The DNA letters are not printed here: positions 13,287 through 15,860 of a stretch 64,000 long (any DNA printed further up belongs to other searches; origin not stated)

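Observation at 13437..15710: Passenger protein with an unrecognised HTH + single-HKD PLD nuclease + SF3-like P-loop NTPase architecture (candidate novel defence or mobility module)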

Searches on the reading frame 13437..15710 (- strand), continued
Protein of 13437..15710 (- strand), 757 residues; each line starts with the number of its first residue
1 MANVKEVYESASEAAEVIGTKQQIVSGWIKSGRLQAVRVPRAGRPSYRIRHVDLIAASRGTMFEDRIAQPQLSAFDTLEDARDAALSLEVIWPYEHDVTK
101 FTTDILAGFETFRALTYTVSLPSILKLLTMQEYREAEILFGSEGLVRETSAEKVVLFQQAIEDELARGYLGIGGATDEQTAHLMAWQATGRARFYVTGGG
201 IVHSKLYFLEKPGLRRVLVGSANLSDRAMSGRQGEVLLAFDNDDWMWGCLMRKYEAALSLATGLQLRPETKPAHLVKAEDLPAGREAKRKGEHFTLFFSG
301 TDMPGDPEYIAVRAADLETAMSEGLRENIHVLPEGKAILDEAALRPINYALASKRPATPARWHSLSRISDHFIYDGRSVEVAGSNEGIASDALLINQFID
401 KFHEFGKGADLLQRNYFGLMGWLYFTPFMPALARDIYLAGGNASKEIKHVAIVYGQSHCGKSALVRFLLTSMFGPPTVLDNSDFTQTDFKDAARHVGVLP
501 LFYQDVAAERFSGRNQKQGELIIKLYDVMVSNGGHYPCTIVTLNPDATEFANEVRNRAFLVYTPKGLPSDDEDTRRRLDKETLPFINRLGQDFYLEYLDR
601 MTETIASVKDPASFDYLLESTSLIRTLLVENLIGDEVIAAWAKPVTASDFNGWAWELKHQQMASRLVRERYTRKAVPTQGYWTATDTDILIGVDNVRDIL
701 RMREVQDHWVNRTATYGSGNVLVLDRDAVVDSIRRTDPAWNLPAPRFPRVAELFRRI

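Call 67: search_protein_families(library=pfam, proteins=[L010:6343-7857:+, L010:9974-12043:+, L010:12327-12857:+, L010:16552-17601:+, L010:14679-15206:+, L010:15390-16052:+, L044:5286-7931:+, L037:10025-11329:-, L025:12729-14324:+, L008:1856-6301:+], max_evalue=0.0001)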
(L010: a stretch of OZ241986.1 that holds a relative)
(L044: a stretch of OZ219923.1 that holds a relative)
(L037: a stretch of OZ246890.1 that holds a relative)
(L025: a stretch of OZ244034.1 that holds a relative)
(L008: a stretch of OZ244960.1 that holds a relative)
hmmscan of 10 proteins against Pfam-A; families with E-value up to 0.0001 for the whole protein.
L010:6343-7857:+ (505 aa): 3 families
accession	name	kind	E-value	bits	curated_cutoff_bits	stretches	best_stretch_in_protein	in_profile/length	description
PF13749.12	HATPase_c_4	-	9.7e-23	80.4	26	1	281-365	2-89/89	Putative ATP-dependent DNA helicase recG C-terminal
PF04326.19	SLFN_AlbA_2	-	9.6e-20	71.7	25.3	1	14-118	1-118/118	Schlafen, AlbA_2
PF21247.3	Fic-like_C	-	1.2e-19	70.4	27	1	441-493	12-64/64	Filamentation induced by cAMP protein Fic-like, C-terminal domain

L010:9974-12043:+ (690 aa): 3 families
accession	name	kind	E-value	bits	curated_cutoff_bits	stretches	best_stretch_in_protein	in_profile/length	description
PF02384.22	N6_Mtase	-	1.4e-77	261.5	20.4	1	152-432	2-278/311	N-6 DNA Methylase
PF12161.14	HsdM_N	-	3.9e-13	50.6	24.5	1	10-141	1-133/135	HsdM N-terminal domain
PF05175.20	MTS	-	1.6e-05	25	23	1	187-287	23-113/170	Methyltransferase small domain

L010:12327-12857:+ (177 aa): 2 families
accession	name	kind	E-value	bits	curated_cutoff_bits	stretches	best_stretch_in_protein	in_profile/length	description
PF13671.12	AAA_33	-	2.9e-11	44.3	27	1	7-134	2-135/143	AAA domain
PF06414.18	Zeta_toxin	-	9.9e-11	41.9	22.3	1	4-163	16-191/199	Zeta toxin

L010:16552-17601:+ (350 aa): 1 family
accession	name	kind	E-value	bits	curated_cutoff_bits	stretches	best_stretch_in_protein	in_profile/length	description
PF01420.25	Methylase_S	-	2.9e-25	89.9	22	2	3-155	4-168/168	Type I restriction modification DNA specificity domain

L010:14679-15206:+ (176 aa): 2 families
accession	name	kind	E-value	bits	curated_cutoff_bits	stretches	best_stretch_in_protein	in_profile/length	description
PF09722.15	Xre_MbcA_ParS_C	-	3e-17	62.8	24.5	1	124-173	2-51/51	Antitoxin Xre/MbcA/ParS C-terminal toxin-binding domain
PF20432.4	Xre-like-HTH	-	4.8e-13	49.6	25.8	1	59-117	2-61/63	Antitoxin Xre-like helix-turn-helix domain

L010:15390-16052:+ (221 aa): 1 family
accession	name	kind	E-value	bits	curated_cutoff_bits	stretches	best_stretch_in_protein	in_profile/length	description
PF04343.18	DUF488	-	2.1e-27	96.6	22.2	1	40-152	3-118/121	Domain of unknown function DUF488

L044:5286-7931:+ (882 aa): 5 families
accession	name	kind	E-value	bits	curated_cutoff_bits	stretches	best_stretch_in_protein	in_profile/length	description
PF07517.20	SecA_DEAD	-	2.6e-123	411.3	24.6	1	5-382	2-290/290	SecA DEAD-like domain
PF21090.3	P-loop_SecA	-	6.5e-93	310.5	27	1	397-608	1-204/205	SecA P-loop domain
PF07516.18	SecA_SW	-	2.2e-64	217.7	26.7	1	611-821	1-200/200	SecA Wing and Scaffold domain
PF01043.26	SecA_PP_bind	-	6.5e-40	136.6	23.5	1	230-338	2-110/110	SecA preprotein cross-linking domain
PF02810.21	SEC-C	-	4.1e-05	23.8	20.4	1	854-869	1-16/19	SEC-C motif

L037:10025-11329:- (435 aa): 2 families
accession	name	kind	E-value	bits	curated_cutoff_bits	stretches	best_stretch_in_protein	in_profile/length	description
PF13635.12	DUF4143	-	7.6e-33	114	28.1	1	216-378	3-159/160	Domain of unknown function (DUF4143)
PF13173.12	AAA_14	-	1.1e-09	38.8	27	1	39-150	3-127/129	AAA domain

L025:12729-14324:+ (532 aa): 1 family
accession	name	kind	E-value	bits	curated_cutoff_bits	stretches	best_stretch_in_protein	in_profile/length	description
PF01555.25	N6_N4_Mtase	-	1.9e-38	133.1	26.7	1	93-329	1-219/221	DNA methylase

L008:1856-6301:+ (1482 aa): 0 families

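Call 87: search_dna_similar(query=window:13437-15710:-, collection=plasmids, mode=protein, max_evalue=0.001, max_rows=25)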
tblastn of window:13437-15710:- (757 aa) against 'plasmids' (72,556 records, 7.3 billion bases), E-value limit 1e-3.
Records with a match: 8; places in all: 10; records where one place covers at least 80% of the query: 0.
Best place of each record, by identity: <60% 8.
By first word of the organism name: Acetobacter 4; Komagataeibacter 3; Thermus 1.
By predicted mobility (MOB-suite, as given by PLSDB): mobilizable 5; conjugative 2; non-mobilizable 1.
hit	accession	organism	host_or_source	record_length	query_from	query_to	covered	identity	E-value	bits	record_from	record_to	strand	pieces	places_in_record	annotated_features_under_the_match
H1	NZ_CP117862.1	Komagataeibacter oboediens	Cell culture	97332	104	654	73%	25.2%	1e-27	128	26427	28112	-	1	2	phospholipase D family protein | hypothetical protein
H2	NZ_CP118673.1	Komagataeibacter nataicola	mixed culture,Kombucha tea culture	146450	104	609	67%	25.6%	5e-25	119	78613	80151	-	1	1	phospholipase D family protein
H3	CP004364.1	Komagataeibacter xylinus E25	-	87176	104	609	67%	25.5%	1e-26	125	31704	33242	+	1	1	hypothetical protein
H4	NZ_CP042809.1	Acetobacter oryzoeni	vinegar,vinegar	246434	103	601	66%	24.7%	7e-22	109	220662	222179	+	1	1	restriction endonuclease PLD domain-containing protein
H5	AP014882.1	Acetobacter pasteurianus NBRC 101655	-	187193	103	601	66%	24.7%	7e-22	109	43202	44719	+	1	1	hypothetical protein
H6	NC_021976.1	Acetobacter pasteurianus 386B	-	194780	103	601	66%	24.7%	7e-22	109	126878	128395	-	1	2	restriction endonuclease PLD domain-containing protein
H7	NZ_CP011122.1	Acetobacter oryzifermentans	single cell,Vinegar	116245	103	601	66%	24.7%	8e-22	109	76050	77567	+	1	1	restriction endonuclease PLD domain-containing protein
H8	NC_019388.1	Thermus oshimai JL-2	-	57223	385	649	35%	28.9%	7e-11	74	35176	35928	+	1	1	hypothetical protein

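Call 88: search_dna_similar(query=window:13437-15710:-, collection=phages, mode=protein, max_evalue=0.001, max_rows=15)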
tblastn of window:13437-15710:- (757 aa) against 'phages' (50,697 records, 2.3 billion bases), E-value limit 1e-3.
No match.

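Call 89: get_annotated_region(hit=H1, flank=7000)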
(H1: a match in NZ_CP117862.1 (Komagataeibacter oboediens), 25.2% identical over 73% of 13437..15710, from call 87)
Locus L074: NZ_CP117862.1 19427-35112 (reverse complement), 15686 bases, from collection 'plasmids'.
description: Komagataeibacter oboediens strain NCIB 8034 plasmid pKOB3, complete sequence
organism: Komagataeibacter oboediens (NCBI taxid 65958)
taxonomy: Bacteria; Pseudomonadota; Alphaproteobacteria; Rhodospirillales; Acetobacteraceae; Komagataeibacter; Komagataeibacter oboediens
host: -; source: Cell culture; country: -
typing (MOB-suite, as given by PLSDB): mobilizable; relaxase MOBQ
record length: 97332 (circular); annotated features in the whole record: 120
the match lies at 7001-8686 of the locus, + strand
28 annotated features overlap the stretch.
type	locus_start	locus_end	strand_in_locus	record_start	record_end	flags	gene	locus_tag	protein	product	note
CDS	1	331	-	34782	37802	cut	traA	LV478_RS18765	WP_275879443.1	Ti-type conjugative transfer relaxase TraA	-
CDS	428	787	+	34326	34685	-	-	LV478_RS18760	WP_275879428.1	conjugal transfer protein TraD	-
CDS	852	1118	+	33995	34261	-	-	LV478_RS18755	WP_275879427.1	conjugal transfer protein TraD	-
CDS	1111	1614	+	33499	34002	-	-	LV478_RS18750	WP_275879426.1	MucR family transcriptional regulator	-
CDS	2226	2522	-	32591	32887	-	-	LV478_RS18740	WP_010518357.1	BrnT family toxin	-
CDS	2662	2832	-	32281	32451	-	-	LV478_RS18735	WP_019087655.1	hypothetical protein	-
CDS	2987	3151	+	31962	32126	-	-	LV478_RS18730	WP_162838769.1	hypothetical protein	-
CDS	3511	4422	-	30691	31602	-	-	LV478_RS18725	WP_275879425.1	2-oxoglutarate and iron-dependent oxygenase domain-containing protein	-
CDS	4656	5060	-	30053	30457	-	-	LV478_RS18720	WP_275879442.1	DUF2442 domain-containing protein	-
CDS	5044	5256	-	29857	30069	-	-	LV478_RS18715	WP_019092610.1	DUF4160 domain-containing protein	-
CDS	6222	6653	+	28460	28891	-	-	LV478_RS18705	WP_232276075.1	hypothetical protein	-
CDS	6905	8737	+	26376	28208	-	-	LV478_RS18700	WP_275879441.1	phospholipase D family protein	-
CDS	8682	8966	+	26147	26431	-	-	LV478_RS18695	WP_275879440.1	hypothetical protein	-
CDS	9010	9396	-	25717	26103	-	-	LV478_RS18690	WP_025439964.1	type II toxin-antitoxin system VapC family toxin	-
CDS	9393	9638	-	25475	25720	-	-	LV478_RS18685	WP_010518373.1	type II toxin-antitoxin system prevent-host-death family antitoxin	GO:0008219 - cell death [Evidence IEA]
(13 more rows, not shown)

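Call 90: get_annotated_region(hit=H6, flank=7000)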
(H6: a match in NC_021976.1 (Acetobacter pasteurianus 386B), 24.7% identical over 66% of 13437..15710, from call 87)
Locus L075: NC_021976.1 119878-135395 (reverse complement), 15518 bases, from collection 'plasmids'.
description: Acetobacter pasteurianus 386B plasmid Apa386Bp1, complete sequence
organism: Acetobacter pasteurianus 386B (NCBI taxid 1266844)
taxonomy: Bacteria; Pseudomonadota; Alphaproteobacteria; Rhodospirillales; Acetobacteraceae; Acetobacter; Acetobacter pasteurianus; Acetobacter pasteurianus 386B
host: -; source: -; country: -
typing (MOB-suite, as given by PLSDB): mobilizable; replicon rep_cluster_1288; relaxase MOBF,MOBP
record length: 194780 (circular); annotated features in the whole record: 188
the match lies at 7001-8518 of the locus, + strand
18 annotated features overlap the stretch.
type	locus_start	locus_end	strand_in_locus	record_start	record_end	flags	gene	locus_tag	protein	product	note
CDS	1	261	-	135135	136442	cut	-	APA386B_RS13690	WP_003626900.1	DUF1173 family protein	-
CDS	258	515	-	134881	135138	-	-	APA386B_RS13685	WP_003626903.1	hypothetical protein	-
CDS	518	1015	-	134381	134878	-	-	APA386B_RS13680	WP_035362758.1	MucR family transcriptional regulator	-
CDS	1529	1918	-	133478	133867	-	bamE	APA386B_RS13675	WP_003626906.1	outer membrane protein assembly factor BamE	-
CDS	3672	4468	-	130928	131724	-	-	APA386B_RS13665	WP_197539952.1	IS5 family transposase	-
CDS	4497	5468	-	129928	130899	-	-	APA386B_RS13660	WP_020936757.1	Hint domain-containing protein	-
CDS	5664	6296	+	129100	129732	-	-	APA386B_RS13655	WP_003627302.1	recombinase family protein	GO:0006310 - DNA recombination [Evidence IEA]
CDS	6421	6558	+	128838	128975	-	-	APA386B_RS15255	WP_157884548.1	hypothetical protein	-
CDS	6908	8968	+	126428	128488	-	-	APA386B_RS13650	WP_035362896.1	restriction endonuclease PLD domain-containing protein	-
CDS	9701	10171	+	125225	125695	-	-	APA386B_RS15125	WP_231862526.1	hypothetical protein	-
CDS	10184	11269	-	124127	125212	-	-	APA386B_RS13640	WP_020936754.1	hypothetical protein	-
CDS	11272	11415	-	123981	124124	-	-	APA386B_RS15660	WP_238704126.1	type II toxin-antitoxin system RelE/ParE family toxin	-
CDS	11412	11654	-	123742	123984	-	-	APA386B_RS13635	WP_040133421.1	type II toxin-antitoxin system RelB/DinJ family antitoxin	-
CDS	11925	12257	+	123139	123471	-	-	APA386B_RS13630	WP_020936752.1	type II toxin-antitoxin system PrlF family antitoxin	GO:0001558 - regulation of cell growth [Evidence IEA]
CDS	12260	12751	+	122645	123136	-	-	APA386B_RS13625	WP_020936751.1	type II toxin-antitoxin system YhaV family toxin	-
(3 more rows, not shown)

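Call 91: get_annotated_region(hit=H8, flank=7000)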
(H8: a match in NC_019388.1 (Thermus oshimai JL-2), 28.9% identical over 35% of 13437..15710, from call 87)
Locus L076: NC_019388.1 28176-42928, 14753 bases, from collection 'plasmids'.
description: Thermus oshimai JL-2 plasmid pTHEOS02, complete sequence
organism: Thermus oshimai JL-2 (NCBI taxid 751945)
taxonomy: Bacteria; Deinococcota; Deinococci; Thermales; Thermaceae; Thermus; Thermus oshimai; Thermus oshimai JL-2
host: -; source: -; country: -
typing (MOB-suite, as given by PLSDB): non-mobilizable; replicon rep_cluster_1113,rep_cluster_1779
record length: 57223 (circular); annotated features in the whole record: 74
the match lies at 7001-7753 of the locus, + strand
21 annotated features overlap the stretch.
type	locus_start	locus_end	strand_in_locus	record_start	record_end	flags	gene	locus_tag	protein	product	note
CDS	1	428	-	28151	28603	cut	-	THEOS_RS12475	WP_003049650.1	hypothetical protein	-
CDS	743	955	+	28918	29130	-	-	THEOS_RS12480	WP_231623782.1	hypothetical protein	-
CDS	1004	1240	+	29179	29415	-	-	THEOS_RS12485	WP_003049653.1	DUF433 domain-containing protein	-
CDS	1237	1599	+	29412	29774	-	-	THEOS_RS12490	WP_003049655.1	DUF5615 family PIN-like protein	-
CDS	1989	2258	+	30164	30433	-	-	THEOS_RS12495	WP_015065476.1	hypothetical protein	-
CDS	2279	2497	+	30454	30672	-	-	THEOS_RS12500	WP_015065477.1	hypothetical protein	-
CDS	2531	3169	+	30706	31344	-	-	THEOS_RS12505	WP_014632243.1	DUF6710 family protein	-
CDS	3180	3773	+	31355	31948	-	-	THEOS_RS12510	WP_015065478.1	hypothetical protein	-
CDS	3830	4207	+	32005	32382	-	-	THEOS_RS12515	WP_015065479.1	hypothetical protein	-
CDS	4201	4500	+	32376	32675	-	-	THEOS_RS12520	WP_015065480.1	hypothetical protein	-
CDS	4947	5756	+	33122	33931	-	-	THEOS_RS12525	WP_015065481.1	hypothetical protein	-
CDS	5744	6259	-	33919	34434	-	-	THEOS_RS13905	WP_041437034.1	hypothetical protein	-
CDS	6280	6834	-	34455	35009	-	-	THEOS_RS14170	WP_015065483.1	transposase family protein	-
CDS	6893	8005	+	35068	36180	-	-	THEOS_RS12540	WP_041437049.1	hypothetical protein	-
CDS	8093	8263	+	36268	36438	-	-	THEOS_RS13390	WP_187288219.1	hypothetical protein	-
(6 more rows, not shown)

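Call 97: search_protein_families(library=pfam, proteins=[P0119, P0104, P0068, P0176, P0105, P0106, P0132, P0166, P0065, P0173], max_evalue=0.001)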
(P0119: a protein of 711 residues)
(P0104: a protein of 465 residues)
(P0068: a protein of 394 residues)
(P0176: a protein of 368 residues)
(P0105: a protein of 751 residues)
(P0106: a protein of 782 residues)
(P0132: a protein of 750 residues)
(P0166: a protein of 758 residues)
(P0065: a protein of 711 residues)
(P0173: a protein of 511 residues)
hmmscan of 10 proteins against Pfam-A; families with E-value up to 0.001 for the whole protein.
P0119 (711 aa): 2 families
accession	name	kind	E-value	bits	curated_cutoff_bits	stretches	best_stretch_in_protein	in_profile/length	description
PF09565.16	RE_NgoFVII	-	3.2e-05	23.7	23.8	1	130-184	86-142/162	NgoFVII restriction endonuclease N-terminal PLD domain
PF13091.12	PLDc_2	-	0.00014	22.2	27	1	113-186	55-126/132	PLD-like domain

P0104 (465 aa): 1 family
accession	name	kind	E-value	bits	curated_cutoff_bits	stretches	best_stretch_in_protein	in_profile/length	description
PF13091.12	PLDc_2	-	1.4e-06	28.6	27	1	110-194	54-124/132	PLD-like domain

P0068 (394 aa): 1 family
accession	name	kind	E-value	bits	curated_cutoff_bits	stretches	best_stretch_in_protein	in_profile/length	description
PF13091.12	PLDc_2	-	9.6e-05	22.7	27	1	81-164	52-128/132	PLD-like domain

P0176 (368 aa): 1 family
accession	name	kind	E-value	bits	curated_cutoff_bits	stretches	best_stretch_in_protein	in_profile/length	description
PF08843.17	AbiEii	-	2.7e-05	24.7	22.5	1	3-64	5-67/238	Nucleotidyl transferase AbiEii toxin, Type IV TA system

P0105 (751 aa): 2 families
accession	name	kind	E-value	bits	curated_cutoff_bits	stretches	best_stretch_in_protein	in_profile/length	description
PF09565.16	RE_NgoFVII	-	5e-07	29.6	23.8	1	137-207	85-150/162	NgoFVII restriction endonuclease N-terminal PLD domain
PF13091.12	PLDc_2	-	9.2e-05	22.7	27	1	135-204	71-130/132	PLD-like domain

P0106 (782 aa): 1 family
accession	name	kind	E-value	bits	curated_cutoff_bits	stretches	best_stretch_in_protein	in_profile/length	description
PF09565.16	RE_NgoFVII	-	0.00023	21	23.8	1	124-187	85-148/162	NgoFVII restriction endonuclease N-terminal PLD domain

P0132 (750 aa): 2 families
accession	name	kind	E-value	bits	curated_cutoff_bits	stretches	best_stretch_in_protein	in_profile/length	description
PF09565.16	RE_NgoFVII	-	1.9e-05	24.5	23.8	1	109-162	87-142/162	NgoFVII restriction endonuclease N-terminal PLD domain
PF13091.12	PLDc_2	-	6e-05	23.3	27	1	111-160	77-121/132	PLD-like domain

P0166 (758 aa): 1 family
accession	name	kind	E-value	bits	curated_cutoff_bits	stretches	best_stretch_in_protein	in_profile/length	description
PF09565.16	RE_NgoFVII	-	1.4e-05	24.9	23.8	1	122-188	86-151/162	NgoFVII restriction endonuclease N-terminal PLD domain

P0065 (711 aa): 1 family
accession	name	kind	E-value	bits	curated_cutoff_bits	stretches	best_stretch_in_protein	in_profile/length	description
PF09565.16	RE_NgoFVII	-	0.00033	20.4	23.8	1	136-245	48-154/162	NgoFVII restriction endonuclease N-terminal PLD domain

P0173 (511 aa): 2 families
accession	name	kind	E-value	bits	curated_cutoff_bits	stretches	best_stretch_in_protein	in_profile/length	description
PF13091.12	PLDc_2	-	2e-07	31.4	27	1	141-219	55-127/132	PLD-like domain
PF09565.16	RE_NgoFVII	-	8.9e-07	28.8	23.8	1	142-227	65-152/162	NgoFVII restriction endonuclease N-terminal PLD domain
